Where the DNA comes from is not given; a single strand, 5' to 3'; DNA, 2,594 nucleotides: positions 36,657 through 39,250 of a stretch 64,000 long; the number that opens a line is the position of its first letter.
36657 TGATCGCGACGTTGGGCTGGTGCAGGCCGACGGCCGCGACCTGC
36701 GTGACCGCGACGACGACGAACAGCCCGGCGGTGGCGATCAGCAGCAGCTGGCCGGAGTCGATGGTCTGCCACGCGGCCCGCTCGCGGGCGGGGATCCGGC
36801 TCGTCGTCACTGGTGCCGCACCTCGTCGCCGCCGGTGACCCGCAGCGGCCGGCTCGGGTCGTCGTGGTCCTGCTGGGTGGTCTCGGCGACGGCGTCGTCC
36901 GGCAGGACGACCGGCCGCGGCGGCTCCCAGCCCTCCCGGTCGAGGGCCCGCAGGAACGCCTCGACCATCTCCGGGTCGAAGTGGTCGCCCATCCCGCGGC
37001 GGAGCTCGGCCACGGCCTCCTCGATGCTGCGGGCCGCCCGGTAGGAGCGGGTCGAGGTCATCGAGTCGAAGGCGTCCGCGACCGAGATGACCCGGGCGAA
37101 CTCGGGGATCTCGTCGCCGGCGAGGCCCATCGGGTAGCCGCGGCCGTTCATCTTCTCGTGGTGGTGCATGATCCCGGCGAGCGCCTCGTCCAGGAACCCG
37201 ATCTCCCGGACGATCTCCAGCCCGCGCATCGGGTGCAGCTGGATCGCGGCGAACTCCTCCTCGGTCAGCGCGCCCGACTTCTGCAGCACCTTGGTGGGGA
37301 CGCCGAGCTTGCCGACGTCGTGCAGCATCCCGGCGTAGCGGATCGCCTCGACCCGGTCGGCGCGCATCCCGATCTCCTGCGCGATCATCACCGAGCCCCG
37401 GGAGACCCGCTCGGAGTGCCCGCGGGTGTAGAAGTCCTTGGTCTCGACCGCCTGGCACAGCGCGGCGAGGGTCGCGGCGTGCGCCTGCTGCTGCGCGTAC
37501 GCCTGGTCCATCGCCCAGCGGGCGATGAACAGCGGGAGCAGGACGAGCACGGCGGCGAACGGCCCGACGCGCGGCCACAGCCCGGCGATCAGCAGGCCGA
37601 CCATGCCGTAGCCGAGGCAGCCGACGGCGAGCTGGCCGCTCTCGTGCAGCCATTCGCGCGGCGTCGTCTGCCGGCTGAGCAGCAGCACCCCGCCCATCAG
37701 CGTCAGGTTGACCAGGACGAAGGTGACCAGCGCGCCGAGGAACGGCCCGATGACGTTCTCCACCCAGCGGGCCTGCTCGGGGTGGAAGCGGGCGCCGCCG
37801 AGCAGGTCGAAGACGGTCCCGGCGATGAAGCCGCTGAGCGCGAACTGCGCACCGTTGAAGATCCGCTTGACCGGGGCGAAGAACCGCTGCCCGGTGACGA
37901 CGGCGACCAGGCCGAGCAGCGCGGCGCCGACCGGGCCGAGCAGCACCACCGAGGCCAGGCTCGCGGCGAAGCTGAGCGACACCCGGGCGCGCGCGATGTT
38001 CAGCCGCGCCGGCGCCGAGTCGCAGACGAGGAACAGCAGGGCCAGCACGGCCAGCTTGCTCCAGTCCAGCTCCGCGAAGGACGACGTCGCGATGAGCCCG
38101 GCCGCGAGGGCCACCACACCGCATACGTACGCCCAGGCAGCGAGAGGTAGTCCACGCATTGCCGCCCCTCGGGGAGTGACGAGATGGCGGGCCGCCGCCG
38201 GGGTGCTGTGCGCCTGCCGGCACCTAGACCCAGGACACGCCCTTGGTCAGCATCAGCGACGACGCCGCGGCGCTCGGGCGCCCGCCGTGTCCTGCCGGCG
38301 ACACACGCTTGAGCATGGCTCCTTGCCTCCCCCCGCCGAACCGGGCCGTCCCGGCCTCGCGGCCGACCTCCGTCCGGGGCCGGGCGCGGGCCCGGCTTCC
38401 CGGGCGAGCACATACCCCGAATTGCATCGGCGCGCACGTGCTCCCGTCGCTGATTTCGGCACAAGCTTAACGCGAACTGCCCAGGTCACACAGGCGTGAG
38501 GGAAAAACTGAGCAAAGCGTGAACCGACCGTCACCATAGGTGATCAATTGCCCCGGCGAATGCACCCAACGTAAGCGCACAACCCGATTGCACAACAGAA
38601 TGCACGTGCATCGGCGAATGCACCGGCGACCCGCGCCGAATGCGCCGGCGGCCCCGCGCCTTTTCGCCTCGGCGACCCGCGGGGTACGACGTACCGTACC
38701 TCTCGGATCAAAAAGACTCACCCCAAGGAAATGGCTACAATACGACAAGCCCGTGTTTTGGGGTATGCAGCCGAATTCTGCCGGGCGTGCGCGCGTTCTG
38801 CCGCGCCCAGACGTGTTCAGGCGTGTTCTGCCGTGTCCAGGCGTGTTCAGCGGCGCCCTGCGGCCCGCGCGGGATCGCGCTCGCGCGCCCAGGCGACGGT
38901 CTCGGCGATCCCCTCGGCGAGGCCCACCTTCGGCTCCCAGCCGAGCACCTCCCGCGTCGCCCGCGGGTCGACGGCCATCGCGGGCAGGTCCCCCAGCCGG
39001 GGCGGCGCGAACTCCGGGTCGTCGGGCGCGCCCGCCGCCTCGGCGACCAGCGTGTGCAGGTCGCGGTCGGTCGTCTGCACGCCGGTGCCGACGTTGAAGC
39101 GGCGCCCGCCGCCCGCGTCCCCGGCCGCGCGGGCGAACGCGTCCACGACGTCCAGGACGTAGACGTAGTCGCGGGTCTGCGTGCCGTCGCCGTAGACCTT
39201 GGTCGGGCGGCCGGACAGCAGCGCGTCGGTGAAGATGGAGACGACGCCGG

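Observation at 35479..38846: Tandem, translationally coupled membrane HD-GYP/HD genes with a long repeat-containing upstream region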

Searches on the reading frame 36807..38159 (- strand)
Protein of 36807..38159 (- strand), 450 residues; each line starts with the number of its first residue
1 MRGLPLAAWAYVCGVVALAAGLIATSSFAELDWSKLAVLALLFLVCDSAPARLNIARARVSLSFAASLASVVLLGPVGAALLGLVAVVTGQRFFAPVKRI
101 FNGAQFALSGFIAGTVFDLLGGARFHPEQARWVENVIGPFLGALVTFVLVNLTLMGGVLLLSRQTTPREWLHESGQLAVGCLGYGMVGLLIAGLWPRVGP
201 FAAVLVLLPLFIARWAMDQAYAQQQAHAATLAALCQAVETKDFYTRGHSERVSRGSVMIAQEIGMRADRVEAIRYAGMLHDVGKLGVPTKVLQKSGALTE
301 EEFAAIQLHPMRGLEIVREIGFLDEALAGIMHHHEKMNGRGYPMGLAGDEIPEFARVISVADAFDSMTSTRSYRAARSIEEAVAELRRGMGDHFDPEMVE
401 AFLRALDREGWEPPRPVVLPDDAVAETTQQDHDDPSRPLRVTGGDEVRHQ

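Call 7: search_protein_families(library=pfam, proteins=[window:36807-38159:-], max_evalue=0.01)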
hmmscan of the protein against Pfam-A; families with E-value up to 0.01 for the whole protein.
window:36807-38159:- (450 aa): 4 families
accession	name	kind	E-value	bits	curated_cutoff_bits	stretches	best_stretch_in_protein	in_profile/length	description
PF13487.12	HD_5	-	9.5e-39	133.3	27.2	1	236-397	5-169/170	HD domain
PF01966.28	HD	-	6.4e-18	65.6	22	1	247-367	3-116/116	HD domain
PF20972.2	MASE9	-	0.0012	19.3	24.3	1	70-175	56-157/203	MASE9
PF08668.18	HDOD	-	0.0037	17.2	22.9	1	247-298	97-146/196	HDOD domain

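Call 8: search_protein_families(library=ncbifam, proteins=[window:36807-38159:-], max_evalue=0.01)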
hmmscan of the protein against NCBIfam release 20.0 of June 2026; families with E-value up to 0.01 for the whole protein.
window:36807-38159:- (450 aa): 4 families
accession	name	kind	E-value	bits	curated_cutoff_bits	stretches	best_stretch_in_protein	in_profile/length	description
NF053512.1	nitric_RR_NosR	exception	3.3e-36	125.2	400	1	218-408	164-356/422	response regulator c-di-GMP phosphodiesterase, NosR family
TIGR00277.1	HDIG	domain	4.5e-06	26.4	27.6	1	247-336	7-84/84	HDIG domain-containing metalloprotein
TIGR02621.3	cas3_GSU0051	exception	0.0003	19.7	400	1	246-284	672-710/854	type I-G CRISPR-associated helicase/endonuclease Cas3g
NF045665.1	NTPtran_DVU1551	equivalog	0.00089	18.4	315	1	225-284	198-259/359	DVU_1551 family NTP transferase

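Call 15: find_homologous_proteins(query=window:36807-38159:-, max_evalue=1e-20)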
Query window:36807-38159:- (450 aa): 4540 proteins with E <= 1e-20 among 8000 candidates; the best 120 are listed.
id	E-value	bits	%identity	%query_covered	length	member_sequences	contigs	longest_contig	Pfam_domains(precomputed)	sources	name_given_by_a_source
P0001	4.2e-281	951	95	100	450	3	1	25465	PF13487.13,PF01966.29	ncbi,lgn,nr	ncbi:LuxR family transcriptional regulator [Mycobacterium tuberculosis]|nr:LuxR family transcription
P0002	6.2e-273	924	93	100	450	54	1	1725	PF13487.13,PF01966.29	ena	-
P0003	3.7e-272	921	94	100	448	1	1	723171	PF13487.13,PF01966.29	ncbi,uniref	ncbi:HD-GYP domain-containing protein [Actinomadura chokoriensis]|uniref:HD-GYP domain-containing pr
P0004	1.4e-271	919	93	100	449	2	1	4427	PF13487.13,PF01966.29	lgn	-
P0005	1.8e-271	919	92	100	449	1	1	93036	PF13487.13,PF01966.29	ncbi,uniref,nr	ncbi:HD-GYP domain-containing protein [Actinomadura darangshiensis]|uniref:HD-GYP domain-containing 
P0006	3.3e-271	918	92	100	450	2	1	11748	PF13487.13,PF01966.29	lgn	-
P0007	9.9e-271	916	95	97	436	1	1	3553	PF13487.13,PF01966.29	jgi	jgi:hypothetical protein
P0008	1.1e-270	916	93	100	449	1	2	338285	PF13487.13,PF01966.29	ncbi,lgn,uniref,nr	ncbi:HD-GYP domain-containing protein [Actinomadura mexicana]|uniref:HD domain-containing protein n=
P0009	1.6e-270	916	93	100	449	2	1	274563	PF13487.13,PF01966.29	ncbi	ncbi:HD-GYP domain-containing protein [Spirillospora sp. NPDC049024]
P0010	3.7e-269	911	92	100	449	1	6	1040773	PF13487.13,PF01966.29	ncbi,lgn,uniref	ncbi:HD-GYP domain-containing protein [Actinomadura sp. NPDC048032]|uniref:HD-GYP domain-containing 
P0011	4.4e-269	911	92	100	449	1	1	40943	PF13487.13,PF01966.29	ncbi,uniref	ncbi:HD-GYP domain-containing protein [Actinomadura sp. NPDC049753]|uniref:HD-GYP domain-containing 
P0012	1.1e-267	906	92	100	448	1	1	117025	PF13487.13,PF01966.29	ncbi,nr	ncbi:MAG TPA: HD-GYP domain-containing protein [Spirillospora sp.]|nr:HD-GYP domain-containing prote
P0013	1.1e-267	906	92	100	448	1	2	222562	PF13487.13,PF01966.29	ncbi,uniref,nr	ncbi:hypothetical protein GCM10009527_012620 [Actinomadura nitritigenes]|uniref:HD-GYP domain-contai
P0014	1.7e-267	906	92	100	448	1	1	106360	PF13487.13,PF01966.29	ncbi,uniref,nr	ncbi:HD domain-containing protein [Actinomadura sp. LD22]|uniref:HD domain-containing protein n=1 Ta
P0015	2.2e-267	905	91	100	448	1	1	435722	PF13487.13,PF01966.29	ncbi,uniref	ncbi:HD-GYP domain-containing protein [Actinomadura sp. NTSP31]|uniref:HD-GYP domain-containing prot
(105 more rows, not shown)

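Call 17: find_related_loci(query=A1, collection=genome_contigs, flank=5000)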
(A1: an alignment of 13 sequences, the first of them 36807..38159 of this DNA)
Query A1 (450 aa) in genome_contigs; peptide patterns used: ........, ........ (x = any residue, [..] = any of these).
600 stretches matched a pattern (row limit reached: there are more); 390 encode a relative of the query (tblastn E <= 1e-3); the best 80 are kept; 80 distinct loci.
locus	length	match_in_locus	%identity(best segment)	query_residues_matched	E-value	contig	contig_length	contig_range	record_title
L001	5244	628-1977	97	1-450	0e+0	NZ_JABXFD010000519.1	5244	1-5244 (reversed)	Actinomadura sp. BRA 177 NODE_475_length_5481_cov_15.3097_ID_949, whole genome shotgun sequence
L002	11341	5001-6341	90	1-448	0e+0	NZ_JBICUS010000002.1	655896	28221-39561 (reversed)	Spirillospora sp. NPDC048824 NPDC048824_381_G12.ctg-0002, whole genome shotgun sequence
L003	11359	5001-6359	89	1-448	0e+0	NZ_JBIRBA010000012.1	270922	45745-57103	Actinomadura sp. 9N215 contig_12, whole genome shotgun sequence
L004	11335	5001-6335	91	1-445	0e+0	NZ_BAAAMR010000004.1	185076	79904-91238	Actinomadura napierensis strain JCM 13850 sequence004, whole genome shotgun sequence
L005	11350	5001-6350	94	1-450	0e+0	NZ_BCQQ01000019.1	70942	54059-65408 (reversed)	Actinomadura formosensis NBRC 14204, whole genome shotgun sequence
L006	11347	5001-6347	89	1-450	0e+0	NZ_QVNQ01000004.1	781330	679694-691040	Actinomadura spongiicola strain LHW52907 scaffold4, whole genome shotgun sequence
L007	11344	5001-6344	91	1-449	0e+0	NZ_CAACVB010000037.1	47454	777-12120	Actinomadura roseirufa isolate LMG 30035, whole genome shotgun sequence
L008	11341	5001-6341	92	1-448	0e+0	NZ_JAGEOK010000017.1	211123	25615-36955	Actinomadura nitritigenes strain L46 NODE_17_length_211123_cov_24.523825, whole genome shotgun sequence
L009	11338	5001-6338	85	1-444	0e+0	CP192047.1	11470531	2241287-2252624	Spirillospora sp. CA-255316 chromosome, complete genome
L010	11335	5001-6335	91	1-445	0e+0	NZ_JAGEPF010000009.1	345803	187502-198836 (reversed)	Actinomadura violacea strain LCR2-06 NODE_9_length_345803_cov_23.966605, whole genome shotgun sequence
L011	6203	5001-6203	90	1-401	0e+0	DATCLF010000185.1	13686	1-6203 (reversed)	MAG TPA_asm: Spirillospora sp. isolate SMAG_U7115 k141_53002, whole genome shotgun sequence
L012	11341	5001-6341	83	1-445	0e+0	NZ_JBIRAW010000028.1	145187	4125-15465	Actinomadura sp. 9N407 contig_28, whole genome shotgun sequence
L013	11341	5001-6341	91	1-448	0e+0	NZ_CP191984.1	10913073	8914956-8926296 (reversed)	Actinomadura nitritigenes strain CA-153451 chromosome, complete genome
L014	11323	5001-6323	83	1-441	0e+0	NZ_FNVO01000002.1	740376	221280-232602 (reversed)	Thermomonospora echinospora strain DSM 43163, whole genome shotgun sequence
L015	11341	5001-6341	92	1-448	0e+0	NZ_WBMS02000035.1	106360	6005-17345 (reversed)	Actinomadura physcomitrii strain LD22 Scaffold35, whole genome shotgun sequence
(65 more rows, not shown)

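Call 45: search_solved_structures(query=window:36807-38159:-, max_evalue=0.00001, show_alignments=2)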
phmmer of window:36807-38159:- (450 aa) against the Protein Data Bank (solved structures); distinct sequences matched with E-value up to 0.00001: 6.
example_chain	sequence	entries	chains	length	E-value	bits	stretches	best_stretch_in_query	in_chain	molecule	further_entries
5z7c_A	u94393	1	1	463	6.5e-44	154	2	216-407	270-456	3'3'-cGAMP-specific phosphodiesterase 3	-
4mcw_A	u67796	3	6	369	2.6e-33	119.1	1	224-408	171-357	Metal dependent phosphohydrolase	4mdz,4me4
9rbz_A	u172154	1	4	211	2.2e-27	99.6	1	228-407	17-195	HD domain/sensory box protein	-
9rc0_A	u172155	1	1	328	7.2e-27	97.9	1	228-407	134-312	HD domain/sensory box protein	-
4r8z_A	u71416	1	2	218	1.8e-25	93.3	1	224-407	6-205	Cyclic di-GMP phosphodiesterase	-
3tm8_A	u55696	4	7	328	4.6e-10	42.5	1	227-373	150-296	Uncharacterized protein | Uncharacterized protein Bd1817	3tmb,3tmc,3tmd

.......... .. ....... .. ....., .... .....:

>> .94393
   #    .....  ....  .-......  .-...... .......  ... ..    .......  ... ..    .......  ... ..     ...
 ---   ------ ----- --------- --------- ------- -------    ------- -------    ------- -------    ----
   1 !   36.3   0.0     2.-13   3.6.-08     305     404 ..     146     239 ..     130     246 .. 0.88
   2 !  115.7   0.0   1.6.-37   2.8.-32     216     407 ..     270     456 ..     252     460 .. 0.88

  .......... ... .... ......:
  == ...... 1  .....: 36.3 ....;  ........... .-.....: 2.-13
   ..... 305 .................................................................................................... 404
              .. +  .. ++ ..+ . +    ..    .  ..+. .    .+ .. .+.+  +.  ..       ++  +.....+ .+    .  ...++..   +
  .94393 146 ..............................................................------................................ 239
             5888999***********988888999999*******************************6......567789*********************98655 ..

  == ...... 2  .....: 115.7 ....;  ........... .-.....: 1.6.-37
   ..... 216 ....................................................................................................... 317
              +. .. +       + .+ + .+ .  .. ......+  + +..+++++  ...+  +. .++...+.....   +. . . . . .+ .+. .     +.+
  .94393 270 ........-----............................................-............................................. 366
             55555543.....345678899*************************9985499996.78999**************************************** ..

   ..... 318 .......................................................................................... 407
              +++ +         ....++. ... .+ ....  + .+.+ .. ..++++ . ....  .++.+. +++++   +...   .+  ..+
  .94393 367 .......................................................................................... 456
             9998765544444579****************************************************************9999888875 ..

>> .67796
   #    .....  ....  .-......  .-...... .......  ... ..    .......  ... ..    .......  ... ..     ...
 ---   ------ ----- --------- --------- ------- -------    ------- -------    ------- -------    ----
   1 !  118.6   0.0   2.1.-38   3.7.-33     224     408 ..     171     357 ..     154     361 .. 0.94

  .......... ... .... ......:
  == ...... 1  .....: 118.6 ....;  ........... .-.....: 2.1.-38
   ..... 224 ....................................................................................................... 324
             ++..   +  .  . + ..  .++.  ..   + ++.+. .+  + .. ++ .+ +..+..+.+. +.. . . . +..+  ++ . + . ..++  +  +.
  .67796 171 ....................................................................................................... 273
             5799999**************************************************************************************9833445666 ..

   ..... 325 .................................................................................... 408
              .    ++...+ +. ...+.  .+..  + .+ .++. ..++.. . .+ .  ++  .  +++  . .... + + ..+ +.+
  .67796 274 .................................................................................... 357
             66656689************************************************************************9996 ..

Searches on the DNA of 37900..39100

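Call 5: search_rna_families(source=window, start=37900, end=39100, threshold=evalue, max_evalue=10, show_alignments=2)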
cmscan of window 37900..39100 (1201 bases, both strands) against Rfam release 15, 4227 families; matches with E-value up to 10: 3.
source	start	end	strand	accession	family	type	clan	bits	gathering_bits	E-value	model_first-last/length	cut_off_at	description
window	39034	39096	-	RF03639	mir-619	Gene; miRNA;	-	18.2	80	0.87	1-70/70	no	mir-619 microRNA precursor family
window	38170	38232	+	RF01922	mir-654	Gene; miRNA;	-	14.4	63.5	9.2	1-81/81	no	mir-654 microRNA precursor family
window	38341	38354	-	RF01068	Guanidine-II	Cis-reg; riboswitch;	-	13.8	32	6.6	35-48/48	no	Guanidine-II riboswitch aptamer (mini-ykkC)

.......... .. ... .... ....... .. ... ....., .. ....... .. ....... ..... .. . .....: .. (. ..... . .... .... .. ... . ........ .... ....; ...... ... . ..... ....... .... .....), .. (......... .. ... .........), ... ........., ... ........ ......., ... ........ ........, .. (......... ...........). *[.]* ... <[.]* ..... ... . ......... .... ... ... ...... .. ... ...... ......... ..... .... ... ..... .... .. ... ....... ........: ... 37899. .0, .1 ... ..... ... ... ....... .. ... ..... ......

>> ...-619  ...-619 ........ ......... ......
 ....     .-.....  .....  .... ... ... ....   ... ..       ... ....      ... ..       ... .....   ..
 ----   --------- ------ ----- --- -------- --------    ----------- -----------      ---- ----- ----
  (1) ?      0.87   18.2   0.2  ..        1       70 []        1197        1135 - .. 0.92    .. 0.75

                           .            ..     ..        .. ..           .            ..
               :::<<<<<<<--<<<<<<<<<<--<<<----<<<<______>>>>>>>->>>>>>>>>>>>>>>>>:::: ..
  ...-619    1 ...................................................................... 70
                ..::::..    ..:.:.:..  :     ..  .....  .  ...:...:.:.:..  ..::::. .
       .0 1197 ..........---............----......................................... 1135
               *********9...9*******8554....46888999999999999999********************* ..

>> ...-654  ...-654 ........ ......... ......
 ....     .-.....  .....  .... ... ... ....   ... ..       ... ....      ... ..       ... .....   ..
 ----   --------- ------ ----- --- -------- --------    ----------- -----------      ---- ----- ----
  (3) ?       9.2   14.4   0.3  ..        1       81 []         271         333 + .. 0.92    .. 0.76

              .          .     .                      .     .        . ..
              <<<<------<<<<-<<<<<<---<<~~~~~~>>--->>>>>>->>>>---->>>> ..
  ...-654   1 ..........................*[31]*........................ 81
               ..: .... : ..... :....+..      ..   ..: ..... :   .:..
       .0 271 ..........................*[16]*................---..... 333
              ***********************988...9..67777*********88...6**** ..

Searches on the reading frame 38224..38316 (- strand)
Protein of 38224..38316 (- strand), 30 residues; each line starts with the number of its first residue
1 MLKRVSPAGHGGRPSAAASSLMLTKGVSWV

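Call 7: search_protein_families(library=pfam, proteins=[window:38224-38316:-], max_evalue=0.01)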
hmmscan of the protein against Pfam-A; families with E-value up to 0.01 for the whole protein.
window:38224-38316:- (30 aa): 0 families

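Call 8: search_protein_families(library=ncbifam, proteins=[window:38224-38316:-], max_evalue=0.01)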
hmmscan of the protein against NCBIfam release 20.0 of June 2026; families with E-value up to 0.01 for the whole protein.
window:38224-38316:- (30 aa): 0 families

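Call 55: list_cluster_members(proteins=[window:38227-38316:-, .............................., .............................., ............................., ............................, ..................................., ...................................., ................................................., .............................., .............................])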
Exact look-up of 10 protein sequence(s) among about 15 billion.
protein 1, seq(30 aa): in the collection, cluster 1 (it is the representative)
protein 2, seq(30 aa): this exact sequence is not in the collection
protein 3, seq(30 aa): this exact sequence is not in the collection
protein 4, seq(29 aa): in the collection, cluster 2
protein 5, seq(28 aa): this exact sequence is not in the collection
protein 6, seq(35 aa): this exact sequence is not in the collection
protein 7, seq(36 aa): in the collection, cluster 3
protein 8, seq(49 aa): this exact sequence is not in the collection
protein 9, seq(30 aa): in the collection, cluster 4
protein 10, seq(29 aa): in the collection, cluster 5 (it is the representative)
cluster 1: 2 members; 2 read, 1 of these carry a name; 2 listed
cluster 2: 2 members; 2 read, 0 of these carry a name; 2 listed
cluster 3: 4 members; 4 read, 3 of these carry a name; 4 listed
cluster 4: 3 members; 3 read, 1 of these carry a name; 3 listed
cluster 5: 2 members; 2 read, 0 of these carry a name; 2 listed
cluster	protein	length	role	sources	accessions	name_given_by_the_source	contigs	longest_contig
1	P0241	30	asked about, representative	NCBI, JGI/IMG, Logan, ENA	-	hypothetical protein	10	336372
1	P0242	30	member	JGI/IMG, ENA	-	-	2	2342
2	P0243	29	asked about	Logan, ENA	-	-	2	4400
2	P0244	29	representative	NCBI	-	-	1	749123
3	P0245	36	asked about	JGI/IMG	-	hypothetical protein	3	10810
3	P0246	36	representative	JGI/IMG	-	hypothetical protein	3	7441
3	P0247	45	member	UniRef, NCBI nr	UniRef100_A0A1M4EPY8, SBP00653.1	Uncharacterized protein n=1 Tax=Nonomuraea gerenzanensis TaxID=93944 ... | hypothetical protein BN4615_P10169 [Nonomuraea gerenzanensis]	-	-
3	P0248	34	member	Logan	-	-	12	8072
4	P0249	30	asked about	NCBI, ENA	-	-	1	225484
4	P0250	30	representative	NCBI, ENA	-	-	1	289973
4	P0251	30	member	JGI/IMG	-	hypothetical protein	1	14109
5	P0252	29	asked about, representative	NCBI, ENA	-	-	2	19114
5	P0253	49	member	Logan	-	-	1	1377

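Call 63: search_protein_families(library=ncbifam, proteins=[window:38227-38316:-], max_evalue=1)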
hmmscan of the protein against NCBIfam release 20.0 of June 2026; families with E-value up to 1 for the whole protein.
seq(30 aa): 0 families

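Call 64: search_protein_families(library=pfam, proteins=[window:38227-38316:-], max_evalue=1)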
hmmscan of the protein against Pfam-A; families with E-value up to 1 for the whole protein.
seq(30 aa): 0 families
